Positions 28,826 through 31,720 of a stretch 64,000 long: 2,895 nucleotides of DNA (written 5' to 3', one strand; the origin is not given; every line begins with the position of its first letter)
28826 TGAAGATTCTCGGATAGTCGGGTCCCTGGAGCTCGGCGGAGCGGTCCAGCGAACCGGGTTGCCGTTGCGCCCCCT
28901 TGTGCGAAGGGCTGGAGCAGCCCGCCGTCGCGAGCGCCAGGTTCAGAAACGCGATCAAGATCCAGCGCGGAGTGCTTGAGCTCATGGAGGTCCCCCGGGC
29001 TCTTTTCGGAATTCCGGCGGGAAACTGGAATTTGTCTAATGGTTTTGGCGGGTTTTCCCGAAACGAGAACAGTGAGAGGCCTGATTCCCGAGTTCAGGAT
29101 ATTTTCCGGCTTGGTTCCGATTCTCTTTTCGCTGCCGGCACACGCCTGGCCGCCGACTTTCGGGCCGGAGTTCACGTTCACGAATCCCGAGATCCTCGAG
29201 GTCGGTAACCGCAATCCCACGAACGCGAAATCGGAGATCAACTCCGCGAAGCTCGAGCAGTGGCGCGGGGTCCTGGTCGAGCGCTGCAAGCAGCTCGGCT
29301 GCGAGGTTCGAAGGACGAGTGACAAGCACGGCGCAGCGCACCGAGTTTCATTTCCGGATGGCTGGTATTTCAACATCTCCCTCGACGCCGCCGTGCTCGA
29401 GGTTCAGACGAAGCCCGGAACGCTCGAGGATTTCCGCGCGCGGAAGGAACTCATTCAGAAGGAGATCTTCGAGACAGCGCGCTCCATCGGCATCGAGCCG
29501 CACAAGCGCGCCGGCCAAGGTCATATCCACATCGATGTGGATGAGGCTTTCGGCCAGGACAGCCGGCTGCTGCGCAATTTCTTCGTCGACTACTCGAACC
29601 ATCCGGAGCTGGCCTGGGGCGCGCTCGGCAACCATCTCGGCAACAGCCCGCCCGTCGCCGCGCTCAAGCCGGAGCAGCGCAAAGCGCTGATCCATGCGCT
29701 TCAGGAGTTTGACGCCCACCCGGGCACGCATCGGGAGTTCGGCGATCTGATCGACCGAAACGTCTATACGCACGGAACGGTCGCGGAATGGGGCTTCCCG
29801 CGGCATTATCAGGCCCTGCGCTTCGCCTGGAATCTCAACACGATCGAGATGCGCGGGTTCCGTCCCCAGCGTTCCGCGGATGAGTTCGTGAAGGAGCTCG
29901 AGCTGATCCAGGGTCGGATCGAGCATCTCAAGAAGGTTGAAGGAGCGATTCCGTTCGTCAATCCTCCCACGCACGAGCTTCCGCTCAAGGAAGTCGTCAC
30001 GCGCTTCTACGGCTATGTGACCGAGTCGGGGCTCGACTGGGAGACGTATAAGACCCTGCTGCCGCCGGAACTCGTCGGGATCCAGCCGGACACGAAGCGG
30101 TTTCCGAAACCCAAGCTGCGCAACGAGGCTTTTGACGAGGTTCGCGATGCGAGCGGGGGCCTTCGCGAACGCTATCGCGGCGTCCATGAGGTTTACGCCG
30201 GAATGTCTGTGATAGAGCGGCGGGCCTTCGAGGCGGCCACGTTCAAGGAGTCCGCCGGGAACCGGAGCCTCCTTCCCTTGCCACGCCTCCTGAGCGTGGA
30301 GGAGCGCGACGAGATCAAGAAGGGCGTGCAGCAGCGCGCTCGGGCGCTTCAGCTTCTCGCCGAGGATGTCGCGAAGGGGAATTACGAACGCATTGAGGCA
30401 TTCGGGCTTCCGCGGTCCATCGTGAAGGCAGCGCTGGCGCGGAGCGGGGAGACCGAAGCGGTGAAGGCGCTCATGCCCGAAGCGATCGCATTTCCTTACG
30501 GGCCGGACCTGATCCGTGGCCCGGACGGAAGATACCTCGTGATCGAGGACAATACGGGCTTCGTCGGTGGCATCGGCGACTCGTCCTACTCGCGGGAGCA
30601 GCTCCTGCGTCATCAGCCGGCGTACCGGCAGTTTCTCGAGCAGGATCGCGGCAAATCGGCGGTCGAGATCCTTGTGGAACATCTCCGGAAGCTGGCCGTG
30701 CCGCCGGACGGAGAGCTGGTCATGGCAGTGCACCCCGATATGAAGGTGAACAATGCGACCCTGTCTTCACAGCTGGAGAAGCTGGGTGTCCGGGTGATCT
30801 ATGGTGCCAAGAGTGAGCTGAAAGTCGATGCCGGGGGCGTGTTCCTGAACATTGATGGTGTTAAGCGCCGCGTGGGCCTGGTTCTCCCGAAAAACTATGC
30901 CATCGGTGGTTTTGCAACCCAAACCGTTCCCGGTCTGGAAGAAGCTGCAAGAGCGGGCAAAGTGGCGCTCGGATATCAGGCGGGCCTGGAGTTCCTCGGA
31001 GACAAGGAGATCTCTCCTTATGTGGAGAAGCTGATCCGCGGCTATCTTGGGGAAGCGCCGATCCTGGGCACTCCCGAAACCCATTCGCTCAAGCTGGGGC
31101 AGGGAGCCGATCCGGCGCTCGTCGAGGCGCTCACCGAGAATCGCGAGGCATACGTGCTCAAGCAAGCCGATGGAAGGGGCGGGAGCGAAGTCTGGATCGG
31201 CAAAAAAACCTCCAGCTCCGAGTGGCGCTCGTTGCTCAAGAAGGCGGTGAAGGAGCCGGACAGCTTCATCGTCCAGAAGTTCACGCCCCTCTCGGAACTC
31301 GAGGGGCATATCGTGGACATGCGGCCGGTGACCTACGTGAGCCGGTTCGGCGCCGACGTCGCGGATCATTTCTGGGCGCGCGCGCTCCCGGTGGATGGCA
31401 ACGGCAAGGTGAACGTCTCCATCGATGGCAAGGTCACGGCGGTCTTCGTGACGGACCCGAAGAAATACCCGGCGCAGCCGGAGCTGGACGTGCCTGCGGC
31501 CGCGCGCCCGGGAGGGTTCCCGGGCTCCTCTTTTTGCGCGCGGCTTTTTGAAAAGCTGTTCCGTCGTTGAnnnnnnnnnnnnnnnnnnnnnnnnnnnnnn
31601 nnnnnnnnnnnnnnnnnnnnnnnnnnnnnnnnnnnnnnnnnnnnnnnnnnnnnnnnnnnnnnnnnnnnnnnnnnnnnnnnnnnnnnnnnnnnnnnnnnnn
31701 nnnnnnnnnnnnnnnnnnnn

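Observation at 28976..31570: Fusion of a GS/GCS2-like amidoligase with a circularly permuted ATP-grasp: a two-ligase enzyme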

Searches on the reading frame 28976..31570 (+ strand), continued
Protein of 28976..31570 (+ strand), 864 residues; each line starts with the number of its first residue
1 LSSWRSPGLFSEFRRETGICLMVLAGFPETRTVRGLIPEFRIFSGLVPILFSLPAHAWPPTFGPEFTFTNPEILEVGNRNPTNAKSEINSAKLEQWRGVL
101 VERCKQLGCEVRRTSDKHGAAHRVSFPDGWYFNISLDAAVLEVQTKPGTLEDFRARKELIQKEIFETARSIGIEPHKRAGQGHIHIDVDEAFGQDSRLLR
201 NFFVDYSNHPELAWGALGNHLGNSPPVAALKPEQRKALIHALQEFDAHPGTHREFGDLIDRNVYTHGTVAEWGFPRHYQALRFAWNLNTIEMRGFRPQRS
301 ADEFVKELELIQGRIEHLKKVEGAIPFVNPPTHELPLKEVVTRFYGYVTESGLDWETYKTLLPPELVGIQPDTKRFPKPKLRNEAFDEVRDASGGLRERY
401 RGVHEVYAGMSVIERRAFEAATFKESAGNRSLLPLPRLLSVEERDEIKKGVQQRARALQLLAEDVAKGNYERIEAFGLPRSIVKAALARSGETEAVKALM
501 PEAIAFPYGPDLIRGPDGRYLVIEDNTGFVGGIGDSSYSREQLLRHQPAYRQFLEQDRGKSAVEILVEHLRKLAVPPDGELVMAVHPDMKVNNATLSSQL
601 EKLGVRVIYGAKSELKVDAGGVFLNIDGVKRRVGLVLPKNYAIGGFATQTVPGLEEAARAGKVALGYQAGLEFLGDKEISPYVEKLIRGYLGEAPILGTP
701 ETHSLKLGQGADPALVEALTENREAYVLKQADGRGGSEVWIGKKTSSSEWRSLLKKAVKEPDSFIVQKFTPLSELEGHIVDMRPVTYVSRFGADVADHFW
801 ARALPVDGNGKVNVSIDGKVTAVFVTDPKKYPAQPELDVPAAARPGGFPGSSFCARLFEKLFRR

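Call 64: find_encoding_contigs(protein=P0236, flank=6000, max_places=2)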
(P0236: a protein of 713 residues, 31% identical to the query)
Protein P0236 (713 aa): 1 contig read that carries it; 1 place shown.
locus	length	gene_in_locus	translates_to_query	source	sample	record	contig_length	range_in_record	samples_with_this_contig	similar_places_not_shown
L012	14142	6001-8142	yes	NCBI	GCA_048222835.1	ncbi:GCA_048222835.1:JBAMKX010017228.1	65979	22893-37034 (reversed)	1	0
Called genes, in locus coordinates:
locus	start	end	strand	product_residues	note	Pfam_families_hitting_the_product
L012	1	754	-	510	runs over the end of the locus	PF00672:HAMP, PF00512:HisKA, PF02518:HATPase_c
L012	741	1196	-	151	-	-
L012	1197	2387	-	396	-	-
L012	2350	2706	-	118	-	PF00072:Response_reg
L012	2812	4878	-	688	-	PF13091:PLDc_2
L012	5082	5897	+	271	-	-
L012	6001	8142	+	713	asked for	PF04174:CP_ATPgrasp_1, PF14403:CP_ATPgrasp_2, PF04174:CP_ATPgrasp_1, PF14403:CP_ATPgrasp_2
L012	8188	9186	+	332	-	PF01073:3Beta_HSD, PF01370:Epimerase, PF04321:RmlD_sub_bind (weak), PF16363:GDP_Man_Dehyd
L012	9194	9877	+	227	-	PF05175:MTS (faint)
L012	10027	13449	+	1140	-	-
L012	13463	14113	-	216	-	PF01612:DNA_pol_A_exo1 (weak), PF13482:RNase_H_2 (weak)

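Call 82: predict_structure(alignment_id=A7)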
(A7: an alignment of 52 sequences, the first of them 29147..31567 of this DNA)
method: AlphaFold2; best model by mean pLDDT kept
length: 807 residues; sequences in the alignment: 52
mean_pLDDT: 88.6   pTM: 0.67
mean pLDDT of the five models: 88.6, 88.1, 87.7, 87.1, 83.7
residues with pLDDT >= 90: 515; 70-90: 217; 50-70: 46; < 50: 29
segments of 3 or more residues with pLDDT < 50: 319-328, 778-795
pLDDT, mean of each block of 10 residues (from residue 1): 92 96 91 98 97 97 98 98 97 98 98 97 93 96 98 97 95 93 95 96 95 86 88 94 98 98 91 84 95 96 97 77 44 74 83 81 77 79 92 97 95 96 94 85 85 88 91 69 85 80 88 95 96 86 94 96 95 96 86 93 91 86 96 97 94 95 95 84 88 95 95 84 89 92 82 65 85 56 44 53 71
secondary structure, 60 per line:
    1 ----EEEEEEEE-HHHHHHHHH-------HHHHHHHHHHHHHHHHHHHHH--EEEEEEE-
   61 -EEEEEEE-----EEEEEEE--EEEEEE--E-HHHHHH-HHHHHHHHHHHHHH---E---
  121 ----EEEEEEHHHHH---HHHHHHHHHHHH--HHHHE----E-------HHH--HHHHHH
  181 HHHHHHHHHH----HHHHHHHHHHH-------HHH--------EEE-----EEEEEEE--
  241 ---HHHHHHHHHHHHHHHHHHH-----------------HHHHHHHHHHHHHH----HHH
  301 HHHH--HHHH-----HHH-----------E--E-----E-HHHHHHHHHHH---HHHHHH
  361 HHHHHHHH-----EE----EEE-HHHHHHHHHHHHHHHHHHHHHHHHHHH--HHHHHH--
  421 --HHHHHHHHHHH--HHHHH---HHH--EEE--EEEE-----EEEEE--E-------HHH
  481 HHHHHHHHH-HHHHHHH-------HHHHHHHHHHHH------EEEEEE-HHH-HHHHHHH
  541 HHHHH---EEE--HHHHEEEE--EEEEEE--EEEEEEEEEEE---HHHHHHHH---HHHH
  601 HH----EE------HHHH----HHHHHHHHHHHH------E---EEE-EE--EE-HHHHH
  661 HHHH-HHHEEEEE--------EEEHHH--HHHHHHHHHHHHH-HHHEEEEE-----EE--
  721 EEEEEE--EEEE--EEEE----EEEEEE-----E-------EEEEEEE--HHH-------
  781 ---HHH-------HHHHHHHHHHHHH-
elements in order (helices of 4 or more, strands of 3 or more residues): E5-12 H14-22 H30-50 E53-59 E62-68 E74-80 E83-88 H93-98 H100-113 E125-130 H131-135 H139-150 H153-156 H175-190 H195-205 E224-226 E232-238 H244-262 H280-293 H298-304 H307-310 H341-351 H355-368 E380-382 H384-410 H413-418 H423-433 H436-440 E449-451 E454-457 E463-467 H478-489 H491-497 H505-516 E523-528 H534-545 E549-551 H554-557 E558-561 E564-569 E572-582 H586-593 H597-602 H615-618 H623-634 E645-647 H656-664 E669-673 E682-684 H690-702 E707-711 E721-726 E729-732 E735-738 E743-748 E762-768 H794-806

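Call 87: search_protein_families(library=padloc, proteins=[window:29072-31570:+], max_evalue=0.001)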
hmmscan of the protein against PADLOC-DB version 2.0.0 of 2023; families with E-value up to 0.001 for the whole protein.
window:29072-31570:+ (832 aa): 0 families

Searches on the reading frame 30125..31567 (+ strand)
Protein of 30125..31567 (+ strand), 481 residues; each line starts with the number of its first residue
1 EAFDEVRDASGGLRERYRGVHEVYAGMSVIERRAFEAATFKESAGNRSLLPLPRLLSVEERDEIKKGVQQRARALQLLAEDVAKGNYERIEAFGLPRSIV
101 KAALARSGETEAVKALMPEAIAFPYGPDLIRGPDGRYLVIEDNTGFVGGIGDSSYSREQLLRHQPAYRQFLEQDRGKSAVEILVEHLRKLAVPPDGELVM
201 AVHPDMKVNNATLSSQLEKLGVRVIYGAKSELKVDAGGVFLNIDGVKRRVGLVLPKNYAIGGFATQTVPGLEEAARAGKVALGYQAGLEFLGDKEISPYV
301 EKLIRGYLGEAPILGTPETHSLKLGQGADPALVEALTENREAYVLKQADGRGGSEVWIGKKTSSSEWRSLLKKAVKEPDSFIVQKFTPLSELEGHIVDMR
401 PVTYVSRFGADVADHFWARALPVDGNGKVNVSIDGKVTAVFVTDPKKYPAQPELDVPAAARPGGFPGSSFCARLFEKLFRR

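Call 17: search_solved_structures(query=window:30236-31567:+, max_evalue=1)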
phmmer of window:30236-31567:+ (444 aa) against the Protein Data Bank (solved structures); distinct sequences matched with E-value up to 1: 4.
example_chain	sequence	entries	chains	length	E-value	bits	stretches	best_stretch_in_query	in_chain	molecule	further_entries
3n6x_A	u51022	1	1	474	3.6e-18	69.1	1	3-353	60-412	Putative glutathionylspermidine synthase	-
35sz_C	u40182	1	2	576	0.19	13.9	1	202-307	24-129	Penicillin acylase family protein, beta chain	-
4lg9_A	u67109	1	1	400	0.71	12.1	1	232-332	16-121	F-box-like/WD repeat-containing protein TBL1XR1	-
4k4k_A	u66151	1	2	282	0.77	12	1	159-241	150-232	Putative cell adhesion protein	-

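Call 70: search_solved_structures(query=window:30125-31567:+, max_evalue=0.01, show_alignments=1)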
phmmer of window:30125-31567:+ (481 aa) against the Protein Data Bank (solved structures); distinct sequences matched with E-value up to 0.01: 1.
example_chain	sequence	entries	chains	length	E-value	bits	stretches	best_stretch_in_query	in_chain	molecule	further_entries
3n6x_A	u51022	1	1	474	1.9e-18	69.9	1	39-390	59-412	Putative glutathionylspermidine synthase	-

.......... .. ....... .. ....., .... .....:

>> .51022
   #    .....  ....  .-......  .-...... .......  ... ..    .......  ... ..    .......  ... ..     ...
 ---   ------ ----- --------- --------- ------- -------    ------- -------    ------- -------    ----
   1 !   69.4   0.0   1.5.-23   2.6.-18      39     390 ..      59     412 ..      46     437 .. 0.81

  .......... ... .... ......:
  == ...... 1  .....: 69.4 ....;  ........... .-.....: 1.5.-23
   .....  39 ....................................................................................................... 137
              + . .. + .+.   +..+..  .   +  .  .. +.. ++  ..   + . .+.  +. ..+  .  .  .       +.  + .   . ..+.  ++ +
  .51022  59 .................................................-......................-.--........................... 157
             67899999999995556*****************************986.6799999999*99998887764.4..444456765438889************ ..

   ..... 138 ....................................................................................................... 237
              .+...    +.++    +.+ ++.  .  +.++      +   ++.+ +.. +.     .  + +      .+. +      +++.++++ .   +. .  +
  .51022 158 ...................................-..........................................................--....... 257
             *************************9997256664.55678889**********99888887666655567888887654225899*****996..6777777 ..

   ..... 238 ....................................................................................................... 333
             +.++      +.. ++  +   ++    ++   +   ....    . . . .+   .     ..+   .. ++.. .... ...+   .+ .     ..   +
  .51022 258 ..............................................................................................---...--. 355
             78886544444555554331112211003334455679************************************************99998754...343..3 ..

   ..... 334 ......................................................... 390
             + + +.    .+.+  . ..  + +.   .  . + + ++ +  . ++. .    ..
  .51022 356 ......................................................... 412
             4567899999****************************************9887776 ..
